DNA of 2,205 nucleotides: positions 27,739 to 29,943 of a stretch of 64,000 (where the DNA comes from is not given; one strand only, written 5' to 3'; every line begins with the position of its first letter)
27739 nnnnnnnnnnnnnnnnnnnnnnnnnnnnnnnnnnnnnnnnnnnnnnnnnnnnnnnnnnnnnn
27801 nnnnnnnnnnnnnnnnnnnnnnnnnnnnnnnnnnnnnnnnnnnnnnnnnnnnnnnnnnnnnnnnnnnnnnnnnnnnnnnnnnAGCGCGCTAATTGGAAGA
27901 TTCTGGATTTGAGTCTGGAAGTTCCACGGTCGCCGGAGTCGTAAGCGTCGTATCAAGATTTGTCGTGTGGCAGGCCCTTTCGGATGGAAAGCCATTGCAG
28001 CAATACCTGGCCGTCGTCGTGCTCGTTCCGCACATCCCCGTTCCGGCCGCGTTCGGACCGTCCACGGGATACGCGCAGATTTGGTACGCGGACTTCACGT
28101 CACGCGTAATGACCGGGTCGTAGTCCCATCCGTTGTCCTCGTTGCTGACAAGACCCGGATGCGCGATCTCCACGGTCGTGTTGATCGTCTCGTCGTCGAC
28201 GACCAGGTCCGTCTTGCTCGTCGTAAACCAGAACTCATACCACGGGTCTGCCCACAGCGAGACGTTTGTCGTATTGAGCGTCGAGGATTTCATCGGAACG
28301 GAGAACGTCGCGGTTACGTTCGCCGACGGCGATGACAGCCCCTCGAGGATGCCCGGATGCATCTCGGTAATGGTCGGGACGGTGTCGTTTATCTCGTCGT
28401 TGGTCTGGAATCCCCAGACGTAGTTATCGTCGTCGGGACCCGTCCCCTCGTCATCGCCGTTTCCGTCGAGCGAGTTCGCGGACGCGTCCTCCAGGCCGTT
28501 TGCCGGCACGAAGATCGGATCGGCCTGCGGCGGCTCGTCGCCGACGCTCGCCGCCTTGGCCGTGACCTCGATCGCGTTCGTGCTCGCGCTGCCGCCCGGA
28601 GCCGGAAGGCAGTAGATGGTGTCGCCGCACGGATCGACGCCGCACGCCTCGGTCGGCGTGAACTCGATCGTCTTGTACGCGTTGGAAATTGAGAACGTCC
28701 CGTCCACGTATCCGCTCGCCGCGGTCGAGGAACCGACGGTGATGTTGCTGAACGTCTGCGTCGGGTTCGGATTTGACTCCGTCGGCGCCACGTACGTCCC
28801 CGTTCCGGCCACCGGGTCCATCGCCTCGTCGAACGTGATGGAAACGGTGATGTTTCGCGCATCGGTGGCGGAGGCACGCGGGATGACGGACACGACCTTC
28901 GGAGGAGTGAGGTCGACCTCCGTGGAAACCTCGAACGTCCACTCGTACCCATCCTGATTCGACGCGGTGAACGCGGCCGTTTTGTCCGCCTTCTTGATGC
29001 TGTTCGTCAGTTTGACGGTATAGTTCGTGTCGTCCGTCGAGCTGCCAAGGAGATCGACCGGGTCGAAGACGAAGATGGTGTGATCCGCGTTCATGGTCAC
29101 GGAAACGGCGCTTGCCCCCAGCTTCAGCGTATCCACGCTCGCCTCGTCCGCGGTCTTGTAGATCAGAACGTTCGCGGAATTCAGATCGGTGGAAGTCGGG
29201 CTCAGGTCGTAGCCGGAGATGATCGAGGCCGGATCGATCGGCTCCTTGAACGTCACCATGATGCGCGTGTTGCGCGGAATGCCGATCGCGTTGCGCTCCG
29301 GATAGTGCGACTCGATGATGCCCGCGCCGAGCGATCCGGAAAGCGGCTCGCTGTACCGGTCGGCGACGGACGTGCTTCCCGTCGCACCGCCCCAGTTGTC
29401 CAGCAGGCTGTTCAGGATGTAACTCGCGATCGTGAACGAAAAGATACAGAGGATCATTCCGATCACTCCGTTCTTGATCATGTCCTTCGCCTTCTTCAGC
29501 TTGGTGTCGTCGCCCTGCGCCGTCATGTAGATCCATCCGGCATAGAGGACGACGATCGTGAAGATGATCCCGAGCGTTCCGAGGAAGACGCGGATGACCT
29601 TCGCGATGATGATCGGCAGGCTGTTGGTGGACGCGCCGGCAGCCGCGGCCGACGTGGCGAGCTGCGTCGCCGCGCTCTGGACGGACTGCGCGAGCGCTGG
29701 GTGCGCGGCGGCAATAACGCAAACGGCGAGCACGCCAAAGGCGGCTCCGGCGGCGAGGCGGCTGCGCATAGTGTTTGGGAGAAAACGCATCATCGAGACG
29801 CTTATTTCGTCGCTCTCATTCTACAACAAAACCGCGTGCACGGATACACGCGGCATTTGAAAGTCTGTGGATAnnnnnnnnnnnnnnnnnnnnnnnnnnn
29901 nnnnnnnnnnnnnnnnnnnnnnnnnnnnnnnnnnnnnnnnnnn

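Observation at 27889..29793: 634-aa secreted protein with pilin-like N-terminus and SbsA/Big-type Ig domains - candidate minor subunit or stalk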

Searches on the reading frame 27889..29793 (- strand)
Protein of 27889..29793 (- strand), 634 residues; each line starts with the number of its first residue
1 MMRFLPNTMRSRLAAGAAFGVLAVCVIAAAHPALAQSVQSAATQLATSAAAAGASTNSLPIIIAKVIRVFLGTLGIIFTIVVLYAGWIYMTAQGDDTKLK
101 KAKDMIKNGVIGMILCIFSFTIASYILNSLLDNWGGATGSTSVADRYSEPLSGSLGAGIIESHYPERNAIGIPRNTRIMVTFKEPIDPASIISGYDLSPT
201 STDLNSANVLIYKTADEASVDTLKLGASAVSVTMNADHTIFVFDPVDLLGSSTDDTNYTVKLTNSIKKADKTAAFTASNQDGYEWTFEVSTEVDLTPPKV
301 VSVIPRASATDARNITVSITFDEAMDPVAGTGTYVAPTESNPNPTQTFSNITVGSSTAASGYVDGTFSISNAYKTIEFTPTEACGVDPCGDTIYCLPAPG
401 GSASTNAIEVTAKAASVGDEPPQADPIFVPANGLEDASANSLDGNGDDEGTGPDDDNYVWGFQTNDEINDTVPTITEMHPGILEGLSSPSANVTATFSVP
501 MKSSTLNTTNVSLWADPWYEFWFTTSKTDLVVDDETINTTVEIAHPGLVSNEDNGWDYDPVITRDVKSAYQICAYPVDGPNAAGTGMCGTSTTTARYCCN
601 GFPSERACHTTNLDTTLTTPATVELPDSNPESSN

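Call 5: search_protein_families(library=pfam, proteins=[window:27889-29793:-], max_evalue=0.1)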
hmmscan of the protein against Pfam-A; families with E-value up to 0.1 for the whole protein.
window:27889-29793:- (634 aa): 4 families
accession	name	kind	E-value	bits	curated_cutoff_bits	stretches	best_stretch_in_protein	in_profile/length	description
PF13205.12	Big_5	-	1.3e-15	58.4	23.6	2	160-288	7-104/105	Bacterial Ig-like domain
PF18895.5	T4SS_pilin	-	2.4e-06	27.9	26.6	1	57-126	3-71/71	Type IV secretion system pilin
PF04290.18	DctQ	-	0.055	13.8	28.3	1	59-134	57-130/132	Tripartite ATP-independent periplasmic transporters, DctQ component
PF03419.18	Peptidase_U4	-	0.059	13.1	28.4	1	10-125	32-136/284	Sporulation factor SpoIIGA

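Call 13: find_homologous_proteins(query=window:27889-29793:-)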
Query window:27889-29793:- (634 aa): 386 proteins with E <= 0.001 among 8000 candidates; the best 120 are listed.
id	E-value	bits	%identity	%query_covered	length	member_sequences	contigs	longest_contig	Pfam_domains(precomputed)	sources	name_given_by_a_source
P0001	0.0e+0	1410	100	100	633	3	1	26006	PF13205.13,PF18895.6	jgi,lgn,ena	-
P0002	0.0e+0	1073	78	100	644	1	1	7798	PF13205.13,PF18895.6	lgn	-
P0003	8.9e-267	905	69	99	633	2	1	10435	PF13205.13,PF18895.6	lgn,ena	-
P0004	1.6e-266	904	70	97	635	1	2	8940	PF13205.13,PF18895.6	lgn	-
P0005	7.3e-261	885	69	97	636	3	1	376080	PF13205.13,PF18895.6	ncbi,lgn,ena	-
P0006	1.8e-260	884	67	99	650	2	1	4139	PF13205.13,PF18895.6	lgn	-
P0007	2.3e-216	738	59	96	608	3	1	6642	PF13205.13,PF18895.6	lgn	-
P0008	3.3e-216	738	59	96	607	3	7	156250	PF13205.13,PF18895.6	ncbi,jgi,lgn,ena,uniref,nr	ncbi:hypothetical protein A2348_00940 [Candidatus Uhrbacteria bacterium RIFOXYB12_FULL_58_10]|uniref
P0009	3.1e-213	728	58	96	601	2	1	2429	PF13205.13,PF18895.6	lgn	-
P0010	3.3e-211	721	57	99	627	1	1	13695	PF13205.13,PF18895.6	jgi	jgi:hypothetical protein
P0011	4.7e-210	717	58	96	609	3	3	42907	PF13205.13,PF18895.6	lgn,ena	-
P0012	7.0e-205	700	57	96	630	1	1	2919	PF13205.13,PF18895.6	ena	-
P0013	3.7e-201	688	56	97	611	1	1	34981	PF13205.13,PF18895.6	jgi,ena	-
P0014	1.6e-200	686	57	99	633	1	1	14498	PF13205.13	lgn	-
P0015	1.1e-199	683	56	96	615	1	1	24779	PF13205.13,PF18895.6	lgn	-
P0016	7.9e-199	680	56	95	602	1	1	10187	PF13205.13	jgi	jgi:hypothetical protein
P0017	2.3e-196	672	53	96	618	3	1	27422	PF13205.13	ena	-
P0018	1.8e-195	669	55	99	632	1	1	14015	PF13205.13,PF18895.6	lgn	-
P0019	2.3e-195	669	54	96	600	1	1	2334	PF13205.13,PF18895.6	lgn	-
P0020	2.0e-194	666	55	99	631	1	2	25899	PF13205.13,PF18895.6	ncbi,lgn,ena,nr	ncbi:hypothetical protein EBS80_02175 [bacterium]|nr:hypothetical protein [bacterium]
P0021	9.7e-186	637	54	99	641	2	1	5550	PF13205.13,PF18895.6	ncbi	-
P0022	8.9e-182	624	54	96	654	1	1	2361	PF13205.13,PF18895.6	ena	-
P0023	3.5e-181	622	54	96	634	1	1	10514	PF13205.13,PF18895.6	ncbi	-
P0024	1.9e-178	613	51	100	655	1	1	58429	PF13205.13,PF18895.6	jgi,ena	-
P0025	2.9e-174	599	52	89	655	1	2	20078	PF13205.13,PF18895.6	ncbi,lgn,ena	-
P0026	6.1e-168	578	49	100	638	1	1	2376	PF13205.13,PF18895.6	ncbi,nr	ncbi:MAG: hypothetical protein D6706_01670 [Chloroflexi bacterium]|nr:MAG: hypothetical protein D670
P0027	1.2e-167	577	50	96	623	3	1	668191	PF13205.13,PF18895.6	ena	-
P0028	1.5e-167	577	49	99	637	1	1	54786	PF13205.13,PF18895.6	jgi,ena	-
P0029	8.0e-167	575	49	98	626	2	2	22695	PF13205.13,PF18895.6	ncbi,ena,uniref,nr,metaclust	ncbi:MAG: hypothetical protein UY76_C0023G0002 [Candidatus Uhrbacteria bacterium GW2011_GWA2_52_8d]|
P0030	4.5e-165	569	49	98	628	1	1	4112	PF13205.13,PF18895.6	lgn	-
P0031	5.6e-165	569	48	94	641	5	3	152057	PF13205.13,PF18895.6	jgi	jgi:hypothetical protein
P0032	1.3e-163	564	48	99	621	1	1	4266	PF13205.13,PF04956.19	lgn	-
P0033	2.8e-163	563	48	99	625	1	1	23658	PF13205.13,PF18895.6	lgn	-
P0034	3.7e-163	563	48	99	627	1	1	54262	PF13205.13,PF18895.6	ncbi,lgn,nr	ncbi:Ig-like domain-containing protein [Candidatus Uhrbacteria bacterium]|nr:Ig-like domain-containi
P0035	1.0e-162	561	50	88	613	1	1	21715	PF13205.13,PF18895.6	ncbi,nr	ncbi:hypothetical protein HY630_02185 [Candidatus Uhrbacteria bacterium]|nr:hypothetical protein [Ca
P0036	7.5e-162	558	49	91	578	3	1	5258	PF13205.13,PF18895.6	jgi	-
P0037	1.3e-161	557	49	96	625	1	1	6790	PF13205.13,PF18895.6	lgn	-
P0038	5.3e-161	555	49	98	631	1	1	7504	PF13205.13,PF18895.6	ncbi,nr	ncbi:MAG: Ig-like domain-containing protein [Candidatus Uhrbacteria bacterium]|nr:Ig-like domain-con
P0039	5.3e-161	555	49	95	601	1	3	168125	PF13205.13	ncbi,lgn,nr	ncbi:Ig-like domain-containing protein [Candidatus Uhrbacteria bacterium]|nr:Ig-like domain-containi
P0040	1.8e-160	554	50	93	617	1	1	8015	PF13205.13,PF18895.6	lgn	-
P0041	4.6e-160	552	48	96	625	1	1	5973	PF13205.13,PF18895.6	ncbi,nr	ncbi:hypothetical protein EPN81_00085 [Patescibacteria group bacterium]|nr:MAG: hypothetical protein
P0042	5.3e-160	552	47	95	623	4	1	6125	PF13205.13,PF18895.6,PF04956.19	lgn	-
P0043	1.1e-159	551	47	99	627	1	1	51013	PF13205.13,PF18895.6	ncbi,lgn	-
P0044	1.8e-159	550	48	96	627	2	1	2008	PF13205.13,PF18895.6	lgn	-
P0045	2.2e-159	550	47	97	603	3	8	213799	PF13205.13,PF18895.6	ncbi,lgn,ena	-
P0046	2.5e-159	550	50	96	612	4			PF13205.13,PF18895.6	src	-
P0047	3.0e-159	550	48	95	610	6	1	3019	PF13205.13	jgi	-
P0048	3.9e-159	549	47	98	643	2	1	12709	PF13205.13,PF18895.6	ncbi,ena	-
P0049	4.2e-159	549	49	97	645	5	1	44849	PF13205.13,PF18895.6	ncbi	-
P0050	4.3e-159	549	49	93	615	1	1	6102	PF13205.13,PF18895.6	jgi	jgi:hypothetical protein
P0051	1.1e-158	548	48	96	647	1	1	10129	PF13205.13,PF18895.6,PF04956.19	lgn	-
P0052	2.0e-158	547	49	96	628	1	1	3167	PF13205.13,PF18895.6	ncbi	-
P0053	2.4e-158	547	48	95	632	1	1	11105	PF13205.13,PF18895.6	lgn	-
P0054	3.6e-158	546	48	93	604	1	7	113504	PF13205.13,PF18895.6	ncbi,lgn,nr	ncbi:Ig-like domain-containing protein [Candidatus Uhrbacteria bacterium]|nr:Ig-like domain-containi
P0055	4.0e-158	546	48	96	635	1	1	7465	PF13205.13,PF18895.6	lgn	-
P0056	5.1e-158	546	46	98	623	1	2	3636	PF13205.13,PF18895.6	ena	-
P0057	9.7e-158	545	48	91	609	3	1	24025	PF13205.13,PF18895.6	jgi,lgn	jgi:hypothetical protein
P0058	3.2e-157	543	49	96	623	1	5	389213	PF13205.13,PF18895.6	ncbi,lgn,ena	ncbi:MAG: Ig-like domain-containing protein [Patescibacteria group bacterium]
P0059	3.3e-157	543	46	99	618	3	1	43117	PF13205.13,PF18895.6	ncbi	-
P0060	1.7e-156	541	48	96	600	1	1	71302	PF13205.13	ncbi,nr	ncbi:Ig-like domain-containing protein [Candidatus Uhrbacteria bacterium]|nr:Ig-like domain-containi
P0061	1.8e-156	540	47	94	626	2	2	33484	PF13205.13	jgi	jgi:hypothetical protein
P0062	4.3e-156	539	47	93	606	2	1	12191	PF13205.13,PF18895.6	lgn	-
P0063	7.0e-156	539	48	97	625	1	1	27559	PF13205.13,PF18895.6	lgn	-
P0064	1.5e-155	537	49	94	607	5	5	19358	PF13205.13,PF18895.6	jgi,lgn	jgi:hypothetical protein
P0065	1.5e-155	537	47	95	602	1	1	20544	PF13205.13,PF18895.6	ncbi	-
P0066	2.7e-155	537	47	91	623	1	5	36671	PF13205.13,PF18895.6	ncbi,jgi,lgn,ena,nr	ncbi:TPA: hypothetical protein DCW61_05030 [Candidatus Uhrbacteria bacterium]|nr:hypothetical protei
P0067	3.4e-155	536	47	96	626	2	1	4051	PF13205.13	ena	-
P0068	3.7e-155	536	47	99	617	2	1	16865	PF13205.13,PF18895.6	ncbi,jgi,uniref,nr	ncbi:hypothetical protein CO174_05440 [Candidatus Uhrbacteria bacterium CG_4_9_14_3_um_filter_50_9]|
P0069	5.1e-155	536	45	99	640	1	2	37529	PF13205.13,PF18895.6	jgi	jgi:hypothetical protein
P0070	5.1e-155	536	46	96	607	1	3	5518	PF13205.13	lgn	-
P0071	6.3e-155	535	45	96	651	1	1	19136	PF13205.13,PF18895.6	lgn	-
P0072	9.8e-155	535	47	94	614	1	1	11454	PF13205.13,PF18895.6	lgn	-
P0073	2.1e-154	534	47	96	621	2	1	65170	PF13205.13,PF18895.6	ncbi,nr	ncbi:hypothetical protein HQ487_03835 [Candidatus Uhrbacteria bacterium]|nr:hypothetical protein [Ca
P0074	2.6e-154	533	48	98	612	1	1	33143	PF13205.13,PF18895.6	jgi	jgi:hypothetical protein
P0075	2.6e-154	533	47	98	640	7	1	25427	PF13205.13,PF18895.6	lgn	-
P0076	3.2e-154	533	47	99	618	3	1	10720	PF13205.13,PF18895.6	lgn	-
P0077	2.4e-153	530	45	98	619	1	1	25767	PF13205.13,PF18895.6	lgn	-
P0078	2.7e-153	530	50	94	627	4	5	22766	PF13205.13,PF18895.6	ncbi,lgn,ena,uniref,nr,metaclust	ncbi:MAG: hypothetical protein UX57_C0013G0013 [Candidatus Uhrbacteria bacterium GW2011_GWE2_46_68]|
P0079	4.7e-153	529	46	99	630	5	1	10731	PF13205.13,PF18895.6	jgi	-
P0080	7.2e-153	529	45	99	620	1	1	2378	PF13205.13,PF18895.6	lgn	-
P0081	1.0e-152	528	47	97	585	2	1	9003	PF13205.13,PF18895.6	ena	-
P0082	2.6e-152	527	45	95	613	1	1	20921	PF13205.13,PF18895.6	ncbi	-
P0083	2.9e-152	527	48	96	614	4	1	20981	PF13205.13,PF18895.6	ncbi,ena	-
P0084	3.1e-152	527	48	95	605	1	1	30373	PF13205.13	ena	-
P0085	3.6e-152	526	46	97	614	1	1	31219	PF13205.13,PF18895.6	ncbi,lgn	-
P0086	1.7e-151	524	50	85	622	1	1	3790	PF13205.13,PF18895.6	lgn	-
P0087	1.7e-151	524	45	96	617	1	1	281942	PF13205.13,PF18895.6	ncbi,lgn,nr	ncbi:Ig-like domain-containing protein [Candidatus Uhrbacteria bacterium]|nr:Ig-like domain-containi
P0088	2.1e-150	520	45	96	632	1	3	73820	PF13205.13,PF18895.6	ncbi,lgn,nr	ncbi:hypothetical protein HY733_01275 [Candidatus Uhrbacteria bacterium]|nr:hypothetical protein [Ca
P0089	1.1e-149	518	45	96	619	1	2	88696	PF13205.13,PF18895.6,PF04956.19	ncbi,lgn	-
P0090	1.6e-149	518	47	96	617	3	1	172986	PF13205.13,PF18895.6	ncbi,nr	ncbi:MAG: hypothetical protein UU31_C0002G0069 [Candidatus Uhrbacteria bacterium GW2011_GWA2_41_10]|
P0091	8.2e-149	515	45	95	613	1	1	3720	PF13205.13,PF18895.6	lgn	-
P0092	8.3e-148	512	46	93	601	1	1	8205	PF13205.13,PF18895.6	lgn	-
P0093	9.1e-148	512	46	96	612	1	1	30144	PF13205.13,PF18895.6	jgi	-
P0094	1.3e-147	511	46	92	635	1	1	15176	PF13205.13,PF18895.6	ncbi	-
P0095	2.2e-147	510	48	93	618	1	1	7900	PF13205.13,PF18895.6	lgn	-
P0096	3.5e-147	510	47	96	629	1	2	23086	PF13205.13,PF18895.6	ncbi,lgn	-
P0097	3.6e-147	510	46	97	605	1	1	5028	PF13205.13,PF18895.6,PF04956.19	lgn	-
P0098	1.3e-146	508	47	92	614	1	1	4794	PF13205.13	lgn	-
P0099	9.7e-146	505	45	94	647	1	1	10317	PF13205.13,PF18895.6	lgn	-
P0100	9.8e-146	505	45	96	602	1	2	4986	PF13205.13,PF18895.6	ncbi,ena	-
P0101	3.3e-145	503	44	99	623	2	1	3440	PF13205.13,PF18895.6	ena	-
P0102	3.8e-145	503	47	95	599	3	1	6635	PF13205.13,PF18895.6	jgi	jgi:hypothetical protein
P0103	2.3e-144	500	44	96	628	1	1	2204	PF13205.13,PF18895.6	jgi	jgi:hypothetical protein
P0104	2.4e-144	500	46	97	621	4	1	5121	PF13205.13,PF18895.6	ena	-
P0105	2.5e-144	500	46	95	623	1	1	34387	PF13205.13,PF18895.6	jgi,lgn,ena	-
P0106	2.8e-144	500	46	96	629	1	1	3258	PF13205.13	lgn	-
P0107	7.8e-144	499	47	95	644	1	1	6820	PF13205.13,PF18895.6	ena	-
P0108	8.3e-144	499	44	97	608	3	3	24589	PF13205.13,PF18895.6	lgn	-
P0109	1.0e-143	498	45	96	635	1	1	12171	PF13205.13,PF18895.6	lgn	-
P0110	1.3e-143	498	47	95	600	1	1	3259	PF13205.13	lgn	-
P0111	1.4e-143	498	45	99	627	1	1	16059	PF13205.13,PF18895.6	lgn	-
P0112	2.7e-143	497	45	97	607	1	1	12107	PF13205.13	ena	-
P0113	2.8e-143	497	44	96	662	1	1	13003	PF13205.13,PF18895.6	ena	-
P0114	2.5e-142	494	43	100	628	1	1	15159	PF13205.13,PF18895.6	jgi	jgi:hypothetical protein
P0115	2.6e-142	494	45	96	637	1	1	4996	PF13205.13,PF18895.6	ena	-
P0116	3.4e-142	493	48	87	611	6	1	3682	PF13205.13,PF18895.6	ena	-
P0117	1.2e-141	491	48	86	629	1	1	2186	PF13205.13,PF18895.6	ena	-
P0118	6.5e-141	489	46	95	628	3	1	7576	PF13205.13,PF18895.6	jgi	jgi:hypothetical protein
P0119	1.1e-140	488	44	96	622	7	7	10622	PF13205.13,PF18895.6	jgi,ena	jgi:hypothetical protein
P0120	1.6e-140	488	44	95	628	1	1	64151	PF13205.13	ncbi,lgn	-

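Call 24: find_encoding_contigs(protein=P0005, flank=10000, max_places=2)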
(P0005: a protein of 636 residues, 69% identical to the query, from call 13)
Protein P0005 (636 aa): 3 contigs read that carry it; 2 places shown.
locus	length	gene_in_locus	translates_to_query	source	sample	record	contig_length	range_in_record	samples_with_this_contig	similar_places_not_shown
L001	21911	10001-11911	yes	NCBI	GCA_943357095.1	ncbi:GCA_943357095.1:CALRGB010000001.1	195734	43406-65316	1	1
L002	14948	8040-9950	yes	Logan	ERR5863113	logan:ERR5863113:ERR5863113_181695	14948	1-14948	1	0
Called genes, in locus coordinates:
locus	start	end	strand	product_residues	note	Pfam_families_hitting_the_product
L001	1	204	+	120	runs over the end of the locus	-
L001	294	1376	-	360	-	PF02481:DNA_processg_A, PF17782:WHD_DprA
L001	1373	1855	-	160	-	PF01195:Pept_tRNA_hydro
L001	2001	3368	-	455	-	PF00009:GTP_EFTU, PF01926:MMR_HSR1, PF02421:FeoB_N, PF04548:AIG1, PF02421:FeoB_N, PF04548:AIG1 (weak), PF01926:MMR_HSR1, PF14714:KH_dom-like, +7 more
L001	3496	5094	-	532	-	PF03816:LytR_cpsA_psr, PF13399:LytR_C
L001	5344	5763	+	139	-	-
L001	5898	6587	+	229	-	PF01797:Y1_Tnp (weak)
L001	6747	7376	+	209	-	PF10502:Peptidase_S26, PF00717:Peptidase_S24 (weak)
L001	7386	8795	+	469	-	PF13393:tRNA-synt_His, PF00587:tRNA-synt_2b, PF03129:HGTP_anticodon (weak)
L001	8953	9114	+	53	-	-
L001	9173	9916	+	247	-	PF09424:YqeY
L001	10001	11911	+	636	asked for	PF18895:T4SS_pilin (weak), PF13205:Big_5 (faint)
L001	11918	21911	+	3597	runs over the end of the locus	PF18895:T4SS_pilin, PF01833:TIG (faint), PF13948:DUF4215 (faint), PF13205:Big_5 (weak)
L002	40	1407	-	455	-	PF00009:GTP_EFTU, PF01926:MMR_HSR1, PF02421:FeoB_N, PF04548:AIG1, PF02421:FeoB_N, PF04548:AIG1 (weak), PF01926:MMR_HSR1, PF14714:KH_dom-like, +7 more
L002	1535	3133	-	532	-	PF03816:LytR_cpsA_psr, PF13399:LytR_C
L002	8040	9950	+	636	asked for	PF18895:T4SS_pilin (weak), PF13205:Big_5 (faint)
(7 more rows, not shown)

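Call 25: find_encoding_contigs(protein=P0027, flank=10000, max_places=2)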
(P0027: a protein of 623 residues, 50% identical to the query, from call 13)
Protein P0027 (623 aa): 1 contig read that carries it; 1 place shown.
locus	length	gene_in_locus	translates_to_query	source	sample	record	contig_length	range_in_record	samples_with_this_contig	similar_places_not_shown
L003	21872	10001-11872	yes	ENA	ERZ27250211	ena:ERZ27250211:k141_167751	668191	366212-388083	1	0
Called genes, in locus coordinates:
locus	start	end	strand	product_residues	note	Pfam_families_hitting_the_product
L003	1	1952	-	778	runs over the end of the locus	PF01751:Toprim, PF01131:Topoisom_bac, PF13368:Toprim_C_rpt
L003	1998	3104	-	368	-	PF02481:DNA_processg_A, PF17782:WHD_DprA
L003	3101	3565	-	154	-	PF01195:Pept_tRNA_hydro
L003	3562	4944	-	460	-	PF00025:Arf (faint), PF01926:MMR_HSR1, PF02421:FeoB_N, PF04548:AIG1, PF01926:MMR_HSR1, PF02421:FeoB_N, PF00009:GTP_EFTU, PF14714:KH_dom-like, +6 more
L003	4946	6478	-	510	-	PF03816:LytR_cpsA_psr, PF13399:LytR_C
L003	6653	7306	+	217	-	PF10502:Peptidase_S26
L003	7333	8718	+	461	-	PF13393:tRNA-synt_His, PF00587:tRNA-synt_2b, PF03129:HGTP_anticodon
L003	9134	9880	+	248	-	PF09424:YqeY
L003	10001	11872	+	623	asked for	PF18895:T4SS_pilin, PF13205:Big_5 (weak)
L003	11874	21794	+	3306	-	PF18895:T4SS_pilin (weak), PF01833:TIG (faint), PF13948:DUF4215 (faint), PF13205:Big_5 (weak), PF00092:VWA (weak), PF13519:VWA_2 (weak)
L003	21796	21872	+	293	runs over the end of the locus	PF18884:TSP3_bac (weak)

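Call 29: search_solved_structures(query=A1, max_evalue=1, show_alignments=2)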
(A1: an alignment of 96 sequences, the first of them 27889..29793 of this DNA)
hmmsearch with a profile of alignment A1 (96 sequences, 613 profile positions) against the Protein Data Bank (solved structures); distinct sequences matched with E-value up to 1: 0.
